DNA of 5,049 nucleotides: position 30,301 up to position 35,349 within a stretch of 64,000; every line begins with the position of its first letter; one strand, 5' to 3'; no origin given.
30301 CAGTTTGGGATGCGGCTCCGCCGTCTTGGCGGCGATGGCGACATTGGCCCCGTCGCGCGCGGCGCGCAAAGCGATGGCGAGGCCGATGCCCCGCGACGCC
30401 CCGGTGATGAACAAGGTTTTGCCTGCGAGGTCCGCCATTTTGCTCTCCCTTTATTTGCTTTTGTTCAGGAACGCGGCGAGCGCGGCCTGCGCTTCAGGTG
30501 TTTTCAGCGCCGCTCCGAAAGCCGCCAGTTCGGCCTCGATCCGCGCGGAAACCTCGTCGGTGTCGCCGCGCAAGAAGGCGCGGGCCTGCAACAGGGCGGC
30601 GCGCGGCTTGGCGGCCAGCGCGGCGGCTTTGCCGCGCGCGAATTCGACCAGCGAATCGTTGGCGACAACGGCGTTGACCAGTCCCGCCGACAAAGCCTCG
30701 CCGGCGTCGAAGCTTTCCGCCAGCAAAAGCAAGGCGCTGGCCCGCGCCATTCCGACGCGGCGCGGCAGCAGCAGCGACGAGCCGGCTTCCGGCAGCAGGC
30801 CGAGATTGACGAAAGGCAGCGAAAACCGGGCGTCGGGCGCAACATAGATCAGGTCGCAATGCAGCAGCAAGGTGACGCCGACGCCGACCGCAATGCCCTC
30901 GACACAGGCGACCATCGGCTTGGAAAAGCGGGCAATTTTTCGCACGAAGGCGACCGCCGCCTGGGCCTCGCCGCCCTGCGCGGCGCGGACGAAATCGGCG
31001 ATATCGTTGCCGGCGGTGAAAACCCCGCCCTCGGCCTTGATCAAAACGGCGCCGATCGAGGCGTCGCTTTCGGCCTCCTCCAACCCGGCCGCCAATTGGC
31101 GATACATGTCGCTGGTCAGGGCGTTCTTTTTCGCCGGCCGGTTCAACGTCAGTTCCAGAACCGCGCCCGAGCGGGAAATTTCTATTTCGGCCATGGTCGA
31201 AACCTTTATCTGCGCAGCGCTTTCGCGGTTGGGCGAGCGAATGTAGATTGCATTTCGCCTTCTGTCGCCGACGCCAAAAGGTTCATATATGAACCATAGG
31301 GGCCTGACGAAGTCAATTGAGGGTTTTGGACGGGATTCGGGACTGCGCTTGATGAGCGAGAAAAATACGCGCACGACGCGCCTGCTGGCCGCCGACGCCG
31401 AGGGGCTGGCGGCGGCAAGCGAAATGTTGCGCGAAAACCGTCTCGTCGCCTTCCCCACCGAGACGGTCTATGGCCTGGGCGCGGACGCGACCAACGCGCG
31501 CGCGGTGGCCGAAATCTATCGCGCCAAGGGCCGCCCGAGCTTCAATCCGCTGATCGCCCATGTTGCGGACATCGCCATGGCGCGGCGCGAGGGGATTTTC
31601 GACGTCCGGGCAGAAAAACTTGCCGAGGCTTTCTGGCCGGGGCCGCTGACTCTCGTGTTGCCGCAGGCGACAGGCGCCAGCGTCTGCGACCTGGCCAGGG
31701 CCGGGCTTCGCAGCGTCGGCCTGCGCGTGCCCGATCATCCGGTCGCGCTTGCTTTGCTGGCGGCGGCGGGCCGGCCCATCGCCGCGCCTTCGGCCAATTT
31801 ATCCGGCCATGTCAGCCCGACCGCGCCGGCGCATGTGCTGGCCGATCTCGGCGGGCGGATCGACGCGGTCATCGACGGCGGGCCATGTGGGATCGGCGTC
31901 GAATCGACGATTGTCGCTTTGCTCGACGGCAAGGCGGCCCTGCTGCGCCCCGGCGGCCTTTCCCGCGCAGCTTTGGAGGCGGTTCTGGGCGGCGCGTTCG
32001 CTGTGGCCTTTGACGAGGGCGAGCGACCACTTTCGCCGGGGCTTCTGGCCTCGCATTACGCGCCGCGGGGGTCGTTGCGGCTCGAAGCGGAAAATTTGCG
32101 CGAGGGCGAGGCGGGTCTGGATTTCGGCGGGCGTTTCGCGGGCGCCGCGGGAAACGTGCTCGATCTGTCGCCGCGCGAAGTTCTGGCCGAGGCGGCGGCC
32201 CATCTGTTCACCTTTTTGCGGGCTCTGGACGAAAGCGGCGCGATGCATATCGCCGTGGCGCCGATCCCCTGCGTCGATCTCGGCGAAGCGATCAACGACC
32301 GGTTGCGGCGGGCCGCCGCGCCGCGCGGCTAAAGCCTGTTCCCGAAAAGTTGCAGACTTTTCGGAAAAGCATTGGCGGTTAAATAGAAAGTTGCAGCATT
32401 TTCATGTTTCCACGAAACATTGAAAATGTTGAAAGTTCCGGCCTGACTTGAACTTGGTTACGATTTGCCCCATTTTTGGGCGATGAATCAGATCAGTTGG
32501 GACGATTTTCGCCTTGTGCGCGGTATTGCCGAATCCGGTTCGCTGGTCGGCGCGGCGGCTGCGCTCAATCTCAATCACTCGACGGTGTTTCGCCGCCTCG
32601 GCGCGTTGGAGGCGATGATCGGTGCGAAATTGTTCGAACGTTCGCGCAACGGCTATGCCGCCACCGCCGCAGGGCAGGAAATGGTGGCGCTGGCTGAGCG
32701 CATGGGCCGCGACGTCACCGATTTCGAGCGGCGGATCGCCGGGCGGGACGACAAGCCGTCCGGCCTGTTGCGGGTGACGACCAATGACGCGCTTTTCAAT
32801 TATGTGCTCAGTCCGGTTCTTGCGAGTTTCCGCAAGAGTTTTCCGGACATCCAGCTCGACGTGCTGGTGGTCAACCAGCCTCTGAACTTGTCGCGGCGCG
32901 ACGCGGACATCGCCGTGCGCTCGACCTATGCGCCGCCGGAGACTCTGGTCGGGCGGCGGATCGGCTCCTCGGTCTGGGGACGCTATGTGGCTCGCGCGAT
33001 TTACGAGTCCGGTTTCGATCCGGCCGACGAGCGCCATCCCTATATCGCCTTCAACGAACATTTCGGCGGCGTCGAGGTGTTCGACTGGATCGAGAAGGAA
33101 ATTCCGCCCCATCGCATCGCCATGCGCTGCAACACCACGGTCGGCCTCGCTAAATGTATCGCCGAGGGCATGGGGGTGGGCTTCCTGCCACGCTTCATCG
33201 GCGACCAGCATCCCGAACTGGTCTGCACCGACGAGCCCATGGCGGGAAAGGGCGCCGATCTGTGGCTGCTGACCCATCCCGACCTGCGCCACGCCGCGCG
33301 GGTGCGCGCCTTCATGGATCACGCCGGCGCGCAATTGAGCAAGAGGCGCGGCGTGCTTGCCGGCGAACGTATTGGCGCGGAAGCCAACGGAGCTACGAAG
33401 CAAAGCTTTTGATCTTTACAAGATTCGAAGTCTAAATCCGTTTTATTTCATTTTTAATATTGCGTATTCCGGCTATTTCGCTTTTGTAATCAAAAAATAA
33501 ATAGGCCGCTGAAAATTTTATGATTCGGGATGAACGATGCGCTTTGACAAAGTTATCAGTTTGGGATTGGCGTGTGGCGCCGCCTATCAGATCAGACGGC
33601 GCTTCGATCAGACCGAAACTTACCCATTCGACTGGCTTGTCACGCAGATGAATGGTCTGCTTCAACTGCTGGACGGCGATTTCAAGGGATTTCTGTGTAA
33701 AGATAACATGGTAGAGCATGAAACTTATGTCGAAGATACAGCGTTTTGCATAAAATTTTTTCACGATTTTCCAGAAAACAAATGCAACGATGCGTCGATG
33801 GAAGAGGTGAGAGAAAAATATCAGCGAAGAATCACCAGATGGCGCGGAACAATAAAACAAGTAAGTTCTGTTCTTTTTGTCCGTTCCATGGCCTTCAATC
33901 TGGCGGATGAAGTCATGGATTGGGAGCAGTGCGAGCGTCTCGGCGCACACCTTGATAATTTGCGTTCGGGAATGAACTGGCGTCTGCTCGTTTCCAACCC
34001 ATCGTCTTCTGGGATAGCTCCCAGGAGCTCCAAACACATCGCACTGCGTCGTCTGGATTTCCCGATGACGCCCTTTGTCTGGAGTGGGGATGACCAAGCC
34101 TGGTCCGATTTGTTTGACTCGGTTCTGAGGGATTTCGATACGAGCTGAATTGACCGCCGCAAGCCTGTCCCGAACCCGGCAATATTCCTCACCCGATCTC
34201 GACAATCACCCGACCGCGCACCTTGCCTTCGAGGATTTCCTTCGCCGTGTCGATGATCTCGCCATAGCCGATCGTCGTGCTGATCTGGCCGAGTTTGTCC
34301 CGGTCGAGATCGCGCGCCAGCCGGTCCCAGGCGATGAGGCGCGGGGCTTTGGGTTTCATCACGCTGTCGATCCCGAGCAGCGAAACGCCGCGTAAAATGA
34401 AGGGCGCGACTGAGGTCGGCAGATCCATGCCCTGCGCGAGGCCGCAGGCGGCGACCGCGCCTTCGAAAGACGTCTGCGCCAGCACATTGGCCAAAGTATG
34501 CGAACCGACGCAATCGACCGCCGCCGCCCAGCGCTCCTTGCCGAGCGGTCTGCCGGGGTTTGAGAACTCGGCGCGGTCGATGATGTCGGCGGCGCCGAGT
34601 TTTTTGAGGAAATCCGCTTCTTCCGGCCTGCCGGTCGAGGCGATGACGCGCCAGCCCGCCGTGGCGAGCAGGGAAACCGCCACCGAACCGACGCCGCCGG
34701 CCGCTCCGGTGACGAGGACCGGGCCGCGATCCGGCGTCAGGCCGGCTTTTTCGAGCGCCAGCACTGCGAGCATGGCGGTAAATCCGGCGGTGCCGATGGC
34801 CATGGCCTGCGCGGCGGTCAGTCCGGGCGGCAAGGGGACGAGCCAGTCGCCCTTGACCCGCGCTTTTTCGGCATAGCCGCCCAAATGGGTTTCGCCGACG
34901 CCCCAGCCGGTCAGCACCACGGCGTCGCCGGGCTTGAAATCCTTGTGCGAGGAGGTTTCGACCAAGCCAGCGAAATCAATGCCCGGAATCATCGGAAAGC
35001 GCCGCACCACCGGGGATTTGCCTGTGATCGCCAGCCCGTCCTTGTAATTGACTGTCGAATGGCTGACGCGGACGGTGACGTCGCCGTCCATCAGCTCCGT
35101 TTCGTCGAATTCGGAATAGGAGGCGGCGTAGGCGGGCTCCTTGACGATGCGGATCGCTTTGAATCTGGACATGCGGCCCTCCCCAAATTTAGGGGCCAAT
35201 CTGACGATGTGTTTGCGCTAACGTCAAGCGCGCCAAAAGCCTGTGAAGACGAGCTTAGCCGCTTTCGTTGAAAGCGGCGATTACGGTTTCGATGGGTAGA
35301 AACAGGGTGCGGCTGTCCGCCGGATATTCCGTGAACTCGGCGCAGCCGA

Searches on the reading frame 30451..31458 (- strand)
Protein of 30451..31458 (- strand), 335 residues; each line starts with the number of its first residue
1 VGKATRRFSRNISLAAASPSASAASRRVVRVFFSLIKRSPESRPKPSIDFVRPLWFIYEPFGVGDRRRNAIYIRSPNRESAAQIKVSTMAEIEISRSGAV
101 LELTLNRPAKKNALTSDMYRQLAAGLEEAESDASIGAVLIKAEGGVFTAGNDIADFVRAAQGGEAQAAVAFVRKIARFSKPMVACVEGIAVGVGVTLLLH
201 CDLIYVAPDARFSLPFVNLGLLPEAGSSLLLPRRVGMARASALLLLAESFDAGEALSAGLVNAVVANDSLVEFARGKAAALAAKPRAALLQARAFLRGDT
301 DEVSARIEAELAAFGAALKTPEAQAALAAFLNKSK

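Call 58: search_protein_families(library=pfam, proteins=[window:30451-31458:-], max_evalue=0.00001)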
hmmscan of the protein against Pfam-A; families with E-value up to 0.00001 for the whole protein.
window:30451-31458:- (335 aa): 2 families
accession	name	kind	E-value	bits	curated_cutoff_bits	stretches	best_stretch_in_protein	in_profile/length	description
PF00378.25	ECH_1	-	5.3e-48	164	27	1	97-335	3-245/251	Enoyl-CoA hydratase/isomerase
PF16113.10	ECH_2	-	6.2e-32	111.8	27.2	1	103-280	4-187/335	Enoyl-CoA hydratase/isomerase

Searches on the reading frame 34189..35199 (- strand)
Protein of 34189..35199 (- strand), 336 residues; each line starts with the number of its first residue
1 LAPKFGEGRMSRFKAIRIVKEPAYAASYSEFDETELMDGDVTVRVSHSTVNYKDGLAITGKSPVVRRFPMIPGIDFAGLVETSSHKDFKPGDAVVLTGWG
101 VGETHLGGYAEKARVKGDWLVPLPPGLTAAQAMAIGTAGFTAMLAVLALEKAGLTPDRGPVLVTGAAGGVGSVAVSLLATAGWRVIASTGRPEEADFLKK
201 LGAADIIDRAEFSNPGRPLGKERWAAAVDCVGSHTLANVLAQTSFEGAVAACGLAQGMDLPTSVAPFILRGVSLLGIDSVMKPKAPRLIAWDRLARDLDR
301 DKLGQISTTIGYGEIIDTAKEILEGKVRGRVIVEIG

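Call 58: search_protein_families(library=pfam, proteins=[window:34189-35199:-], max_evalue=0.00001)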
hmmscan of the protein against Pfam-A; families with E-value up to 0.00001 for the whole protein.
window:34189-35199:- (336 aa): 2 families
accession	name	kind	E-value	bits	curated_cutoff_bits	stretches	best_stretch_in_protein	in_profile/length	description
PF00107.32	ADH_zinc_N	-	7.7e-16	58.7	31.8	1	169-289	1-124/129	Zinc-binding dehydrogenase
PF08240.17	ADH_N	-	1.4e-12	48.2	23.5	1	38-124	2-103/104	Alcohol dehydrogenase GroES-like domain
